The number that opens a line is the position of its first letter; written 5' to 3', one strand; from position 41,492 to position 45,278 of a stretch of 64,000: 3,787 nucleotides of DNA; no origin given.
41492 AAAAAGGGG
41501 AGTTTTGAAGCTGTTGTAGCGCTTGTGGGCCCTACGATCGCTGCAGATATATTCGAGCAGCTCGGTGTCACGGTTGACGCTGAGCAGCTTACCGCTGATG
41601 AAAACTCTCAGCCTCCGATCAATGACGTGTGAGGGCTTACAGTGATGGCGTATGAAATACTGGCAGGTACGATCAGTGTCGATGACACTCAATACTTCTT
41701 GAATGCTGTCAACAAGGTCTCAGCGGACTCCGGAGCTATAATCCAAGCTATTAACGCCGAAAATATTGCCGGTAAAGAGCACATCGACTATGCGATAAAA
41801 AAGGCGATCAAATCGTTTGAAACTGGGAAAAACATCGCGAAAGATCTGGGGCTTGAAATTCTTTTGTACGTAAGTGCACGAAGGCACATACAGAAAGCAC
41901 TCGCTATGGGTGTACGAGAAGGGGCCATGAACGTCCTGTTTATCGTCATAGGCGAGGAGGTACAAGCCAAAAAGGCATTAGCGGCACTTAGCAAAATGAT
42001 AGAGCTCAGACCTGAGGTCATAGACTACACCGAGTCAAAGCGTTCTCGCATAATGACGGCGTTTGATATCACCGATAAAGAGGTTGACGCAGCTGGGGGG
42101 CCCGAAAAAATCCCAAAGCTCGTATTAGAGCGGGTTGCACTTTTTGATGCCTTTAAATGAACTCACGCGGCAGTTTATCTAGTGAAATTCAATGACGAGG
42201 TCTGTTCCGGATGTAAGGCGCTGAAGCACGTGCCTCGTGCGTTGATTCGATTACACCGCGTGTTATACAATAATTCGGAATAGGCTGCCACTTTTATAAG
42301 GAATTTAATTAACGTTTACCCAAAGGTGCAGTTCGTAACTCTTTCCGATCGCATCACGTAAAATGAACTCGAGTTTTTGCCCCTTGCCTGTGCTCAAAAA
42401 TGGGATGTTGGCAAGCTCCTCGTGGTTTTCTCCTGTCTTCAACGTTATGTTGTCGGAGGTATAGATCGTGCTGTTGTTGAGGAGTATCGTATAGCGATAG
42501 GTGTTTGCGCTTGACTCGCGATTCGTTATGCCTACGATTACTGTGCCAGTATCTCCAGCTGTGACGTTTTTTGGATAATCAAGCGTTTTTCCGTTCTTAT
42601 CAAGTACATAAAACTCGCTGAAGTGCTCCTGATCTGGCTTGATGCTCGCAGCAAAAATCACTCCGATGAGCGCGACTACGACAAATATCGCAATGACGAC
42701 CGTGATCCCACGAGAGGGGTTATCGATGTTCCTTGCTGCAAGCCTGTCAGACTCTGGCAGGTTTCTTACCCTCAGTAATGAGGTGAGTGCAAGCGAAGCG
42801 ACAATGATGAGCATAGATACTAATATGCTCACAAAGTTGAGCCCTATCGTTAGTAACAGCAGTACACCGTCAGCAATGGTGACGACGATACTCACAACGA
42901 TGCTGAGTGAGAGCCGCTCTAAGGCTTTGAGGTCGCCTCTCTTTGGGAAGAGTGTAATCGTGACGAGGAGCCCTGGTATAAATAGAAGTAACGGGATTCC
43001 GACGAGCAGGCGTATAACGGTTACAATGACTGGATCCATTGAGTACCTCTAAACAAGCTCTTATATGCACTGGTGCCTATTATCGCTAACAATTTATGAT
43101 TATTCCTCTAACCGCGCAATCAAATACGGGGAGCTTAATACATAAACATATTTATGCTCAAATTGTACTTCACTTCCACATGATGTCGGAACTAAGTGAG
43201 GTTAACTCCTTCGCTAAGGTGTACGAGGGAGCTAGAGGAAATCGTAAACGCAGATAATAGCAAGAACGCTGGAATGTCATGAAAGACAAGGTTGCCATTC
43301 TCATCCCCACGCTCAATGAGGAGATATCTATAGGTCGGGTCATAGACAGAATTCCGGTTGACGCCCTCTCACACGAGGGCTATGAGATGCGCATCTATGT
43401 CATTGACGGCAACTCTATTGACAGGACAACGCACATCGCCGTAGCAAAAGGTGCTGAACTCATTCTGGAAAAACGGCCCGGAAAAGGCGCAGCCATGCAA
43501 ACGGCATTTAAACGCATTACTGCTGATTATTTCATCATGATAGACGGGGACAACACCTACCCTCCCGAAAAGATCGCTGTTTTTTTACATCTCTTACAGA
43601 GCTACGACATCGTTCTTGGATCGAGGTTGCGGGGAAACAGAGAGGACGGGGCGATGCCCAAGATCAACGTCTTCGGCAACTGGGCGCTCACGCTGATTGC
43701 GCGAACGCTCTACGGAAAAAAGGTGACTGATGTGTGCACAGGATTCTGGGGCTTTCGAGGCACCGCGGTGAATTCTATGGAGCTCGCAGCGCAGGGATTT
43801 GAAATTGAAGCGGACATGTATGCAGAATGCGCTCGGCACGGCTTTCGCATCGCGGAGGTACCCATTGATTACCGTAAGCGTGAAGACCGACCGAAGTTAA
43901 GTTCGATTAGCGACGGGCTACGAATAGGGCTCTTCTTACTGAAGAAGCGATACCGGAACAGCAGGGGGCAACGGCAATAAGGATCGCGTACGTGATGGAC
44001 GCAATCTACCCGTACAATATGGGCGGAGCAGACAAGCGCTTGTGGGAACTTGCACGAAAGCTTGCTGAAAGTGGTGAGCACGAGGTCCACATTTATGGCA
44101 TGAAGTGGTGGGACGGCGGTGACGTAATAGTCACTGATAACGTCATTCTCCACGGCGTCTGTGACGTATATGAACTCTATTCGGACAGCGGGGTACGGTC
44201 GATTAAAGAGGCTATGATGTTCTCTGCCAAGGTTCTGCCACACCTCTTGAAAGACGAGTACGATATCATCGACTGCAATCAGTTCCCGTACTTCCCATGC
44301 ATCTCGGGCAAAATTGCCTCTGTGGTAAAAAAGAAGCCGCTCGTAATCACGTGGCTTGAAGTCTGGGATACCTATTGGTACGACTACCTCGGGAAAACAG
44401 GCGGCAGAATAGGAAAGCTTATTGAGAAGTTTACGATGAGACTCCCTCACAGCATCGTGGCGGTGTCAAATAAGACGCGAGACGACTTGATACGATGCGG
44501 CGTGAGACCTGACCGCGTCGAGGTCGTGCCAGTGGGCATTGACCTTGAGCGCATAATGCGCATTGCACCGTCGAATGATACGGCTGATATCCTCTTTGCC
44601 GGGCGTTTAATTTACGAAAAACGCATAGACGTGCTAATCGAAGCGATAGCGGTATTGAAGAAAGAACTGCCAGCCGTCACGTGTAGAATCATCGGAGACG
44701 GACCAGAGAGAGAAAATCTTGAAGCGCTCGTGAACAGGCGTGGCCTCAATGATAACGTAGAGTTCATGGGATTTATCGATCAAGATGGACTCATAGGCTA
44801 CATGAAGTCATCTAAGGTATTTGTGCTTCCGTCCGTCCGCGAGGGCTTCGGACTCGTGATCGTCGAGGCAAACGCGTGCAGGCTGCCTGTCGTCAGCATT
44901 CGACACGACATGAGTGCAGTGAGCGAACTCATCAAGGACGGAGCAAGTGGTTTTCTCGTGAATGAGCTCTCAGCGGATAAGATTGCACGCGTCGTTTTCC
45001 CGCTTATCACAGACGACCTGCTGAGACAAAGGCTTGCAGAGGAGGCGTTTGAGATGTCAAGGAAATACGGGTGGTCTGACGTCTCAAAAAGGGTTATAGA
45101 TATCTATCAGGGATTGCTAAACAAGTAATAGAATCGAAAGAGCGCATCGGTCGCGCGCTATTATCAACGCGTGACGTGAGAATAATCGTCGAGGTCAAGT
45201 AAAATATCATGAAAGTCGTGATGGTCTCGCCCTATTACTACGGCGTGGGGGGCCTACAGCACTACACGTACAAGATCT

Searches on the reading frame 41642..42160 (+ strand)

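Call 43: search_protein_families(library=pfam, proteins=[window:41642-42160:+], max_evalue=0.0001)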
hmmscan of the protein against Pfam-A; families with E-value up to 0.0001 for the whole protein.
window:41642-42160:+ (172 aa): 1 family
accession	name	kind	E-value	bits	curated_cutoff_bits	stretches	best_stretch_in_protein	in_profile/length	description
PF08617.15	CGI-121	-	1.5e-13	51.5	25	1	34-167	23-157/159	Kinase binding protein CGI-121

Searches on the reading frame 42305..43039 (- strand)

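Call 43: search_protein_families(library=pfam, proteins=[window:42305-43039:-], max_evalue=0.0001)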
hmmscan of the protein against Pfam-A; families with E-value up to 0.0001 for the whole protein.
window:42305-43039:- (244 aa): 2 families
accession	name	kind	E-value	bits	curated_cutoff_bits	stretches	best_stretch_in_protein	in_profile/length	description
PF07760.16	DUF1616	-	1.5e-35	123.3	31.6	1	7-242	20-307/307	Protein of unknown function (DUF1616)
PF20176.3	DUF6541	-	5.8e-05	22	29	1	18-142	3-121/646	Family of unknown function (DUF6541)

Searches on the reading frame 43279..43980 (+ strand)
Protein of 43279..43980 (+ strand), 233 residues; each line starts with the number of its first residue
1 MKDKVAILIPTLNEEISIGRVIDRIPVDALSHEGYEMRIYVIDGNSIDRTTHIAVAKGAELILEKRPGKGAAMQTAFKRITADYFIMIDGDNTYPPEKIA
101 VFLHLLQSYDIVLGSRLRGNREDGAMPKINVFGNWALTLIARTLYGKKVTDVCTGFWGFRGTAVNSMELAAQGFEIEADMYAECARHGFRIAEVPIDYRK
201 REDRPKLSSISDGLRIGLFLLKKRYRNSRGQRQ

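Call 43: search_protein_families(library=pfam, proteins=[window:43279-43980:+], max_evalue=0.0001)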
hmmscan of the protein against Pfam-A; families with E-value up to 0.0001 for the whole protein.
window:43279-43980:+ (233 aa): 2 families
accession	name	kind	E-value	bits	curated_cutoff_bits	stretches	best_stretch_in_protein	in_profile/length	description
PF00535.33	Glycos_transf_2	-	2.3e-19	70.4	23.3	1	7-162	2-162/168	Glycosyl transferase family 2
PF13641.12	Glyco_tranf_2_3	-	4.7e-06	27.2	27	1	5-194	3-204/230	Glycosyltransferase like family 2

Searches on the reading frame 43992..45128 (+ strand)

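Call 43: search_protein_families(library=pfam, proteins=[window:43992-45128:+], max_evalue=0.0001)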
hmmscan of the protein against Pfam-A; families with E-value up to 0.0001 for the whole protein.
window:43992-45128:+ (378 aa): 5 families
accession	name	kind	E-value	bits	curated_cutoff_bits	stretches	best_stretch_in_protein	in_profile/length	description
PF00534.26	Glycos_transf_1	-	2.3e-40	138.4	26.4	1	195-354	13-171/172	Glycosyl transferases group 1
PF13692.12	Glyco_trans_1_4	-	2e-34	119.3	27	1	199-341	3-142/142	Glycosyl transferases group 1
PF13439.12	Glyco_transf_4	-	1.1e-20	74.8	28.5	1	10-187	1-170/170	Glycosyltransferase Family 4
PF13579.12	Glyco_trans_4_4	-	1.9e-12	48.3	29.7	1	11-182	1-158/158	Glycosyl transferase 4-like domain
PF20706.3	GT4-conflict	-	5.9e-11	42.4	26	1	171-317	169-323/385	Family 4 Glycosyltransferase in conflict systems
